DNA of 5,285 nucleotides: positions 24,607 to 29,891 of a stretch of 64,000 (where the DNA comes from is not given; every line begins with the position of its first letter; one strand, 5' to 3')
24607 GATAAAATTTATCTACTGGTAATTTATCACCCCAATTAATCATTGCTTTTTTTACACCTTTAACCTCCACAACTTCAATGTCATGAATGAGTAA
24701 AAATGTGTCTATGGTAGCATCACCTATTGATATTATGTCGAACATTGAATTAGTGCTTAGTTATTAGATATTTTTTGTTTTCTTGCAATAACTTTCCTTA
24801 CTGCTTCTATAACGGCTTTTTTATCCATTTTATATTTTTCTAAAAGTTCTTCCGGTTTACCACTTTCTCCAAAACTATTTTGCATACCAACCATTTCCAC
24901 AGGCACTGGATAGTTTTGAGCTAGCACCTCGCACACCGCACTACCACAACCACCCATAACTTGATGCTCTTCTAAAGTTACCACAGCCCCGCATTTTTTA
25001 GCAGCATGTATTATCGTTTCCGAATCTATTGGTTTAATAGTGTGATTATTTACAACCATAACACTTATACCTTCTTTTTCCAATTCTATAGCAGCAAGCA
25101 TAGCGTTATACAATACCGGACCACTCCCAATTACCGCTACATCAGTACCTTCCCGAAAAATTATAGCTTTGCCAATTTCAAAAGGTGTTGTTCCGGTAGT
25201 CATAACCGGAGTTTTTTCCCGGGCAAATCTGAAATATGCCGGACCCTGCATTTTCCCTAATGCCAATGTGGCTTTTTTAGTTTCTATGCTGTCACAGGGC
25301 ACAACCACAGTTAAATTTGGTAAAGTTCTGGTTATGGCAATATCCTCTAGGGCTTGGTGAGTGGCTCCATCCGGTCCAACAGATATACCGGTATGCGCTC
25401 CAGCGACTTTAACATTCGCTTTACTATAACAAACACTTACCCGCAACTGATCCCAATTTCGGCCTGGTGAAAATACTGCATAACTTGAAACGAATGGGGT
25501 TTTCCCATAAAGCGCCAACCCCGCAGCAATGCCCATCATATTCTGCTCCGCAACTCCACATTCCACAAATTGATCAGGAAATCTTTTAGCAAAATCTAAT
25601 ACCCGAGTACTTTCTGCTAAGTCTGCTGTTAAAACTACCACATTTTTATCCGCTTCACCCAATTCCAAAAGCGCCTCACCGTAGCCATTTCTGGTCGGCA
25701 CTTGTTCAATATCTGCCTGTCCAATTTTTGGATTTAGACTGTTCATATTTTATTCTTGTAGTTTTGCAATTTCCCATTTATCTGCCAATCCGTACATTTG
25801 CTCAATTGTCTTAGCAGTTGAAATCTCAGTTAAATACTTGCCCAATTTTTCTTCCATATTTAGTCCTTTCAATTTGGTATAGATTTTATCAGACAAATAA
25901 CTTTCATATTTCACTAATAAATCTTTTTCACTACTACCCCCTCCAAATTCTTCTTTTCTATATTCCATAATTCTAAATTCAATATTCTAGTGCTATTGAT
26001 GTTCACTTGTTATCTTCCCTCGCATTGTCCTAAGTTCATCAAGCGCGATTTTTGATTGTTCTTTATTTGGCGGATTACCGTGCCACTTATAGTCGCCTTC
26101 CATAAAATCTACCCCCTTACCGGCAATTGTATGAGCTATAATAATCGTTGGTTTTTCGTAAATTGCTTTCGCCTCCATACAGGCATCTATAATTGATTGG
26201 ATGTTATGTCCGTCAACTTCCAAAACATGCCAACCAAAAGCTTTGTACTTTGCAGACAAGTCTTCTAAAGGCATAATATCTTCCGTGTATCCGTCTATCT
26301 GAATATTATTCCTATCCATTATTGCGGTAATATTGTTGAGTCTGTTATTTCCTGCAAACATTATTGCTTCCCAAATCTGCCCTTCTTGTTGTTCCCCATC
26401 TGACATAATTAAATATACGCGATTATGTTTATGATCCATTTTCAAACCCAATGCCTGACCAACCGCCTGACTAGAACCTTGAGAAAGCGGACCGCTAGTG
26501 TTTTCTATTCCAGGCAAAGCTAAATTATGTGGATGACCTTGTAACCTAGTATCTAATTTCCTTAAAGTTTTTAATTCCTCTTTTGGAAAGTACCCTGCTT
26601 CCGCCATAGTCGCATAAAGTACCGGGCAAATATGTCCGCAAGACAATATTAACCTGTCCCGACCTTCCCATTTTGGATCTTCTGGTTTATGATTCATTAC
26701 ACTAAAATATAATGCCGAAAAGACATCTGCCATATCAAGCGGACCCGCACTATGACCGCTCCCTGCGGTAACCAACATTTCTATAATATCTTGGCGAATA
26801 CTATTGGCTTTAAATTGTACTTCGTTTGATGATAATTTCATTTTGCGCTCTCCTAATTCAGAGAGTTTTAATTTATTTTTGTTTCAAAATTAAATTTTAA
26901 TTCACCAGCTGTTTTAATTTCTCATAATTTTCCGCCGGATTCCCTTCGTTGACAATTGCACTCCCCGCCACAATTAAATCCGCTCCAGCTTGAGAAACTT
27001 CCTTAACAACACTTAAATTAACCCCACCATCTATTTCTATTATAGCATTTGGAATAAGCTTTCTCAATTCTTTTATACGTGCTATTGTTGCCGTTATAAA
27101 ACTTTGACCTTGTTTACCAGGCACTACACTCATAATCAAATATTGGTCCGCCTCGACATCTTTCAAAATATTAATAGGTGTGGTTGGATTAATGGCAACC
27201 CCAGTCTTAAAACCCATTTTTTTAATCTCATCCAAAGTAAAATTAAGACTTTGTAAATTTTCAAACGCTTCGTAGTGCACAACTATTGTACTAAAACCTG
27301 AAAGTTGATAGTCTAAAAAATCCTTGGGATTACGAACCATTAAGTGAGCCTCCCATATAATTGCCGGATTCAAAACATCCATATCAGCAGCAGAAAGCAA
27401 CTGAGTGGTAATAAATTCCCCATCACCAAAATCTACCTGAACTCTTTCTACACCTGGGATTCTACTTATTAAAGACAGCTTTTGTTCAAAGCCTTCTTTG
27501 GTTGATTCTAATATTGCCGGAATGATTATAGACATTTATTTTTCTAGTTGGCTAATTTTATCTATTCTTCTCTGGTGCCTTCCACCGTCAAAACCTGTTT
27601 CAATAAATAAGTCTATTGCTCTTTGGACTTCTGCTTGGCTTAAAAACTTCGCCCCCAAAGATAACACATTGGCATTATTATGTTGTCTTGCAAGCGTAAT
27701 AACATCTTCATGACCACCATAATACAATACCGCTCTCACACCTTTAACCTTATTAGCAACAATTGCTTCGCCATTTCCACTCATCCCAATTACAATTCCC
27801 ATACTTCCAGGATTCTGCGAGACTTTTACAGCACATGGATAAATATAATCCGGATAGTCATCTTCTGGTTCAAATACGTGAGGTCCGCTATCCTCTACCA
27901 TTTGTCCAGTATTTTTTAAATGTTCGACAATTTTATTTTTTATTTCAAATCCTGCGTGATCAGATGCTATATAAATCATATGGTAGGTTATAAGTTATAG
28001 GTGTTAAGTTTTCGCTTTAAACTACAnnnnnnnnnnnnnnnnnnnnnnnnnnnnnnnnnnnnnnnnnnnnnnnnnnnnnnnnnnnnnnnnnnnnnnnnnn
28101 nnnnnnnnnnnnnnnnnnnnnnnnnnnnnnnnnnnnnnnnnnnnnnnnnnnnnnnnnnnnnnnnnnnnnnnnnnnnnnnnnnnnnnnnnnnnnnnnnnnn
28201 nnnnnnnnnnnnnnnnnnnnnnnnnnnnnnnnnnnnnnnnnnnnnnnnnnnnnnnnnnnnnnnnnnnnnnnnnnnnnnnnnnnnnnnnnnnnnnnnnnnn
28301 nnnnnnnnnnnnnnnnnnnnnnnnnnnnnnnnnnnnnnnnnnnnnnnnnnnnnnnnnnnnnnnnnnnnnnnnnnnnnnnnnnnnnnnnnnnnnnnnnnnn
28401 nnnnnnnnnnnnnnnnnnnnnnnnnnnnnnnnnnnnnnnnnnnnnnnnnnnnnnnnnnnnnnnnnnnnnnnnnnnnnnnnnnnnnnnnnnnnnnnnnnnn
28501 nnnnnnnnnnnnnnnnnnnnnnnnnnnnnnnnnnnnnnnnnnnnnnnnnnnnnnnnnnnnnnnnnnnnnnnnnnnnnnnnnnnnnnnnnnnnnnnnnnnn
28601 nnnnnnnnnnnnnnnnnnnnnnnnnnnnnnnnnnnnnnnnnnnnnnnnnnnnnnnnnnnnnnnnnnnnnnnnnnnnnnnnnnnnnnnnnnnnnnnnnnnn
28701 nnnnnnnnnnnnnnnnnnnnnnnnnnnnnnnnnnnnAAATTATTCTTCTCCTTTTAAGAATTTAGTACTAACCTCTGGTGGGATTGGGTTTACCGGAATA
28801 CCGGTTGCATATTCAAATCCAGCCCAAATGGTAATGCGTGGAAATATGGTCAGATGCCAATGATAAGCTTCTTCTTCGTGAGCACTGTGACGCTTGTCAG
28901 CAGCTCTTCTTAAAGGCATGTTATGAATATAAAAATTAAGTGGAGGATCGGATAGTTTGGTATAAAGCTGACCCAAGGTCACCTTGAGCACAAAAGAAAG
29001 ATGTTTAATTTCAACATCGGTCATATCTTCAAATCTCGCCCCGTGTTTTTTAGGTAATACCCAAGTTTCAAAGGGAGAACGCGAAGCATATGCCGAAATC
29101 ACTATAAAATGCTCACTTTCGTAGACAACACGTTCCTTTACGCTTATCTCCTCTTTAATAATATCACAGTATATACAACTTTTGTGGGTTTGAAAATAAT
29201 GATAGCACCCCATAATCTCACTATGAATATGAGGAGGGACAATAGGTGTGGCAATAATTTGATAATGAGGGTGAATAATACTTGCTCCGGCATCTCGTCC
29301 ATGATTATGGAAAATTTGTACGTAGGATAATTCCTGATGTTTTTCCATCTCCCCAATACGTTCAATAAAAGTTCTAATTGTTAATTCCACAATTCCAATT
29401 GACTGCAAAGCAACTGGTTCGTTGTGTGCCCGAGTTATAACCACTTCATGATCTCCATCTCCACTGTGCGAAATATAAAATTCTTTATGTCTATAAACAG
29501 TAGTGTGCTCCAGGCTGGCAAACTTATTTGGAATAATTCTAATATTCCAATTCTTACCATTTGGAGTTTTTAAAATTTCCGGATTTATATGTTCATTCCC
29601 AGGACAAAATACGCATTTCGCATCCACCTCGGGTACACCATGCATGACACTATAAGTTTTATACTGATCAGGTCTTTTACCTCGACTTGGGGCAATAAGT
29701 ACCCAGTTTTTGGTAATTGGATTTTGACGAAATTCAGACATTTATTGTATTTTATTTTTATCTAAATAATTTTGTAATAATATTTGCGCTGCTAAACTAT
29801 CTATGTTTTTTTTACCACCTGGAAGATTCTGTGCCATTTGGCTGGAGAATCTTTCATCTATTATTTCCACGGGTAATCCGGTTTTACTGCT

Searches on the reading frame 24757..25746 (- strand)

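Call 77: search_protein_families(library=pfam, proteins=[window:24757-25746:-], max_evalue=0.00001)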
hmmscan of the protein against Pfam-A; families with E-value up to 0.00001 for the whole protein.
window:24757-25746:- (329 aa): 2 families
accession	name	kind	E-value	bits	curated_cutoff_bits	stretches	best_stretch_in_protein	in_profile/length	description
PF02779.29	Transket_pyr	-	3.7e-42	144.4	27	1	15-180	2-173/174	Transketolase, pyrimidine binding domain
PF02780.25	Transketolase_C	-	5.9e-30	104.2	25.9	1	192-312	1-124/124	Transketolase, C-terminal domain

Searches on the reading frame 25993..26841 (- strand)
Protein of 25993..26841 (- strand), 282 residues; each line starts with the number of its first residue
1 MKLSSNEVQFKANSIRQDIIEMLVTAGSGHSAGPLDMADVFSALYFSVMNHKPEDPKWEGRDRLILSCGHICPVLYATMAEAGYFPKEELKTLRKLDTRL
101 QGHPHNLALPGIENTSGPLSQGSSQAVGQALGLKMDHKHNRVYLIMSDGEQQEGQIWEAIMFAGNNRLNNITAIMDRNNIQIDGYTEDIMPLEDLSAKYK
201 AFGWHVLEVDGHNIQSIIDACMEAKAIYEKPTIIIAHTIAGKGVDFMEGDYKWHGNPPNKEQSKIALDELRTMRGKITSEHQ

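Call 77: search_protein_families(library=pfam, proteins=[window:25993-26841:-], max_evalue=0.00001)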
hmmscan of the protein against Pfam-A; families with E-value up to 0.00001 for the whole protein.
window:25993-26841:- (282 aa): 3 families
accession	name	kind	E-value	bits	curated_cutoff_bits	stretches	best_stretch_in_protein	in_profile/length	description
PF00456.26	Transketolase_N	-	2.3e-58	198.2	22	1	12-262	6-267/334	Transketolase, thiamine diphosphate binding domain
PF13292.11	DXP_synthase_N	-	1.8e-07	31.2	21.2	0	2-182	12-175/274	1-deoxy-D-xylulose-5-phosphate synthase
PF00676.26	E1_dh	-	2.1e-07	30.7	22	1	112-226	96-209/300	Dehydrogenase E1 component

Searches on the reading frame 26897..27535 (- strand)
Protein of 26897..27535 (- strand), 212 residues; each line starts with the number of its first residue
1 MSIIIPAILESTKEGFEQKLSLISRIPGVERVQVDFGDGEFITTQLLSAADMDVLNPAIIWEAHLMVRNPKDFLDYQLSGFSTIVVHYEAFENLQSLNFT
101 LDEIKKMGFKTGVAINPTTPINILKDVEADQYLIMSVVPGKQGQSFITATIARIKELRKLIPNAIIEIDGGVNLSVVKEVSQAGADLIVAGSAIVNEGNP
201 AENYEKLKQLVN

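Call 77: search_protein_families(library=pfam, proteins=[window:26897-27535:-], max_evalue=0.00001)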
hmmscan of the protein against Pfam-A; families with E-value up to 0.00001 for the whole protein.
window:26897-27535:- (212 aa): 1 family
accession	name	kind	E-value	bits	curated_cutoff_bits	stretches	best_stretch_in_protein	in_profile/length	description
PF00834.25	Ribul_P_3_epim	-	1.7e-37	129.2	21.1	1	5-194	3-197/198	Ribulose-phosphate 3 epimerase family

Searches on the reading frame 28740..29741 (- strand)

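Call 77: search_protein_families(library=pfam, proteins=[window:28740-29741:-], max_evalue=0.00001)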
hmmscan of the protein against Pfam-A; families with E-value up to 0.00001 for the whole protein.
window:28740-29741:- (333 aa): 6 families
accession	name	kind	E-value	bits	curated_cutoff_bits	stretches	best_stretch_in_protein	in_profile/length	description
PF01087.27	GalP_UDP_transf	-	2e-16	61.4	22.1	1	3-169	13-184/184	Galactose-1-phosphate uridyl transferase, N-terminal domain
PF02744.22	GalP_UDP_tr_C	-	8.1e-13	48.9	29.2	1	180-297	6-117/165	Galactose-1-phosphate uridyl transferase, C-terminal domain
PF16268.10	DUF4921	-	1.1e-08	34.9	28.5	1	97-323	169-387/425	Domain of unknown function (DUF4921)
PF01230.28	HIT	-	3.7e-06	27.9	21.5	0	202-275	5-78/98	HIT domain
PF11969.13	DcpS_C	-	5.7e-06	27.2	24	0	188-276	1-90/114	Scavenger mRNA decapping enzyme C-term binding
PF16285.10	DUF4931_N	-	7e-06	26.6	24.1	0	109-164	65-120/124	Domain of unknown function (DUF4931) N-terminal domain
